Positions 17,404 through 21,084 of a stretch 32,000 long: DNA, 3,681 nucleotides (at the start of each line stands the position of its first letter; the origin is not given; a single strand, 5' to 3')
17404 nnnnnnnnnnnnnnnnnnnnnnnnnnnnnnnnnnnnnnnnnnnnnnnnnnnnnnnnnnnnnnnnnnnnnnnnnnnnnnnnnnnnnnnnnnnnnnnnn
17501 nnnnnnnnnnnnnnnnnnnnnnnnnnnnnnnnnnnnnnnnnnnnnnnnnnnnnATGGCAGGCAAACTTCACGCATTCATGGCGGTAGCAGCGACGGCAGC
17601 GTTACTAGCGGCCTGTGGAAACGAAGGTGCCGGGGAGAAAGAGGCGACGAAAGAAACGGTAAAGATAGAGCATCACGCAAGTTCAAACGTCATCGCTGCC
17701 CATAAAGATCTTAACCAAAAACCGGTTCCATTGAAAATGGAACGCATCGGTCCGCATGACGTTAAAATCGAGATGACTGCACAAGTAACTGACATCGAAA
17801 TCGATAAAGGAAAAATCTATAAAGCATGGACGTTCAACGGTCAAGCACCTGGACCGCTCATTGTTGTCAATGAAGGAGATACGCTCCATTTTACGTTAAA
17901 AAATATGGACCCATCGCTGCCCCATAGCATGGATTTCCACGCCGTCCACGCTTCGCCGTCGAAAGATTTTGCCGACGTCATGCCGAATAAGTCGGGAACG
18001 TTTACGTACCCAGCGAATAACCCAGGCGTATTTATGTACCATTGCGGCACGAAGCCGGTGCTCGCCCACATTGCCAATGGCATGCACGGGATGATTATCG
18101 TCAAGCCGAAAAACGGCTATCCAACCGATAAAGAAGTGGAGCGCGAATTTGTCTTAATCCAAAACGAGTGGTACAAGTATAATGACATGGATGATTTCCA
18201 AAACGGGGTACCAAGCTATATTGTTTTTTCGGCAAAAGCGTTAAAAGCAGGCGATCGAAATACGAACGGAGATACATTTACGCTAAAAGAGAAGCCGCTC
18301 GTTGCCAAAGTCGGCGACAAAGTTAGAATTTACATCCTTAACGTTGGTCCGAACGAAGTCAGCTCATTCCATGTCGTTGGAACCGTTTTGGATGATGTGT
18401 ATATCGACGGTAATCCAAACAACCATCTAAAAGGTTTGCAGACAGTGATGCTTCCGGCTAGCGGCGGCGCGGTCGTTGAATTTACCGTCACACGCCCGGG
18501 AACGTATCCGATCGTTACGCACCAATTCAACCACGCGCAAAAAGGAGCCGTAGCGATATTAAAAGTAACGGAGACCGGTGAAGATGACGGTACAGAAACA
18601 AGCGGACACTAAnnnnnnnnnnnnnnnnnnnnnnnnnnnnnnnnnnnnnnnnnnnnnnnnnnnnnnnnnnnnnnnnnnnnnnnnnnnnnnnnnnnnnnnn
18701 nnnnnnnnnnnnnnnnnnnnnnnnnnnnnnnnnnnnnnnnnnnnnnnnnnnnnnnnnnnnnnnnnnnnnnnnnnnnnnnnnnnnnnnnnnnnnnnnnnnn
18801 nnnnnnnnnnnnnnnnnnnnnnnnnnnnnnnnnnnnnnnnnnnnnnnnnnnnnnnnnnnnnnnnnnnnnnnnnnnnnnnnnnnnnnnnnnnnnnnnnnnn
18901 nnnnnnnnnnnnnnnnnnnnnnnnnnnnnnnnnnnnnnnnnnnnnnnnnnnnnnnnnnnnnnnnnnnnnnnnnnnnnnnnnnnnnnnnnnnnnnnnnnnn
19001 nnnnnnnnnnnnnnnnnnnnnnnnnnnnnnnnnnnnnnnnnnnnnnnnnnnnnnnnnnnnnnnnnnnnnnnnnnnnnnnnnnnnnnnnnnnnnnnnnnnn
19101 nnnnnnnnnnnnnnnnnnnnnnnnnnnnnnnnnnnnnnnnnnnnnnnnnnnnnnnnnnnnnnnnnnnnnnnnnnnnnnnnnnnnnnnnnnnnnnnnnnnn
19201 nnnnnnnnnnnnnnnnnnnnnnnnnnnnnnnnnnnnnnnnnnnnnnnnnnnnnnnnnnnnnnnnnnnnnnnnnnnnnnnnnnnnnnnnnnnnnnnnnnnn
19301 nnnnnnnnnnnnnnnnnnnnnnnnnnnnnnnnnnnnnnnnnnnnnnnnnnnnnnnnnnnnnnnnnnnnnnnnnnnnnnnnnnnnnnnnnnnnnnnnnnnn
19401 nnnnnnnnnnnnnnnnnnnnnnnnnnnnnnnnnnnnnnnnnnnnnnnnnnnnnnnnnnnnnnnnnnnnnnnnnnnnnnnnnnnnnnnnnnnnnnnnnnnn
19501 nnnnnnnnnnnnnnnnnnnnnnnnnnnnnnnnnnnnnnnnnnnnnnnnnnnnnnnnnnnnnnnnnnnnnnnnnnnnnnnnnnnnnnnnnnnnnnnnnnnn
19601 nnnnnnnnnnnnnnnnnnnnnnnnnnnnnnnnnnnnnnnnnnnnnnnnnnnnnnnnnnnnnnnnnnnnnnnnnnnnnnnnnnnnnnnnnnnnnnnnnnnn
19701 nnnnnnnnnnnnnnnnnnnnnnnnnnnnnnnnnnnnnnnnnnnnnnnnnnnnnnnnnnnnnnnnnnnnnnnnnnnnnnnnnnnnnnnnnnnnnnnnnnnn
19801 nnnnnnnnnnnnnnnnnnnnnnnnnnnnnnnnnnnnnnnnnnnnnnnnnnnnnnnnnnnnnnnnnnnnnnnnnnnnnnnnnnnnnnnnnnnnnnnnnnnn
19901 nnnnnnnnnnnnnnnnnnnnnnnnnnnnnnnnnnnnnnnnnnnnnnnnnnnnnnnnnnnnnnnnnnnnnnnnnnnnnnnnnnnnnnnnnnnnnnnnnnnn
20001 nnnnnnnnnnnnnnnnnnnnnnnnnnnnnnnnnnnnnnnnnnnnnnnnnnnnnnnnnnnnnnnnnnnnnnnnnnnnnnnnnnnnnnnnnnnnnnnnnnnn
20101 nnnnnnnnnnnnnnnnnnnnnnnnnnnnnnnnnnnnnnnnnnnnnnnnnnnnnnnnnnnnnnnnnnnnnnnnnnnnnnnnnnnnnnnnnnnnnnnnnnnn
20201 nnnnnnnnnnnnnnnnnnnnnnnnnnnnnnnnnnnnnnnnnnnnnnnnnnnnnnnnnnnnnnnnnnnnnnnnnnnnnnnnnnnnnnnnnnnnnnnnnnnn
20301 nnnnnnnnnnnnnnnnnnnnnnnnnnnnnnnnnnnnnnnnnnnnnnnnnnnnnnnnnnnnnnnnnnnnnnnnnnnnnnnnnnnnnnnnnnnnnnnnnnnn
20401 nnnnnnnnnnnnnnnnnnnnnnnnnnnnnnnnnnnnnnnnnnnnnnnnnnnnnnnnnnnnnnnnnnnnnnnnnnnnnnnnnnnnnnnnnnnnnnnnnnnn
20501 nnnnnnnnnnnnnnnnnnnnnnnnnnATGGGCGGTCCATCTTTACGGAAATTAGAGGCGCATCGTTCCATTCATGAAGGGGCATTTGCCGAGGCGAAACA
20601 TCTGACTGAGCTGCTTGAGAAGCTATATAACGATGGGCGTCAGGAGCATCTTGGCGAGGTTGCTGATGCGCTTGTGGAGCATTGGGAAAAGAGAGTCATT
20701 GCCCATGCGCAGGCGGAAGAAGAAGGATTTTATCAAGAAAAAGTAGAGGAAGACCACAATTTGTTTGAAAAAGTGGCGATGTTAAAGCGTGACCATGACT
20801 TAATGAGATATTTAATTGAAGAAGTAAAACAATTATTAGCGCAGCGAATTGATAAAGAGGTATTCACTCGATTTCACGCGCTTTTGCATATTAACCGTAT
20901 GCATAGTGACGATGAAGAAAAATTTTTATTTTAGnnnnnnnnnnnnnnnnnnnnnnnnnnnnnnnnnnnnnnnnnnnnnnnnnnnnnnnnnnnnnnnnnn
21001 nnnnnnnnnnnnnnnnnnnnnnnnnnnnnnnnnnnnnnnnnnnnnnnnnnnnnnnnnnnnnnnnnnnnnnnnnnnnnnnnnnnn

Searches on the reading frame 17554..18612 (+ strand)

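Call 6: search_protein_families(library=pfam, proteins=[window:17554-18612:+])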
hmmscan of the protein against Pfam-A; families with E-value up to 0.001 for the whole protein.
window:17554-18612:+ (352 aa): 4 families
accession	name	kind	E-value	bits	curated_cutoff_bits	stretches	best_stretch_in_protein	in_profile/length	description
PF07731.20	Cu-oxidase_2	-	7e-17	61.9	20.4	2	95-186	24-136/137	Multicopper oxidase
PF07732.21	Cu-oxidase_3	-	1.9e-15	57.4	21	1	77-187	3-118/119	Multicopper oxidase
PF13473.12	Cupredoxin_1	-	7.1e-06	26.4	27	0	103-183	37-104/104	Cupredoxin-like domain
PF00394.28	Cu-oxidase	-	0.00049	20.7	21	0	198-330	2-140/157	Multicopper oxidase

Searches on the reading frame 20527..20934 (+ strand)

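Call 6: search_protein_families(library=pfam, proteins=[window:20527-20934:+])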
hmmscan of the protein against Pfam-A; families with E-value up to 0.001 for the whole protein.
window:20527-20934:+ (135 aa): 1 family
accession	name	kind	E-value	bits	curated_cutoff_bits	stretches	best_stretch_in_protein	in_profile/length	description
PF01814.28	Hemerythrin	-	0.00052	20.9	25.3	1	15-132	9-121/127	Hemerythrin HHE cation binding domain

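Call 16: search_protein_families(library=ncbifam, proteins=[window:20527-20934:+], max_evalue=0.01)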
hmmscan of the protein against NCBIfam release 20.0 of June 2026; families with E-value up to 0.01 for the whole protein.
window:20527-20934:+ (135 aa): 0 families
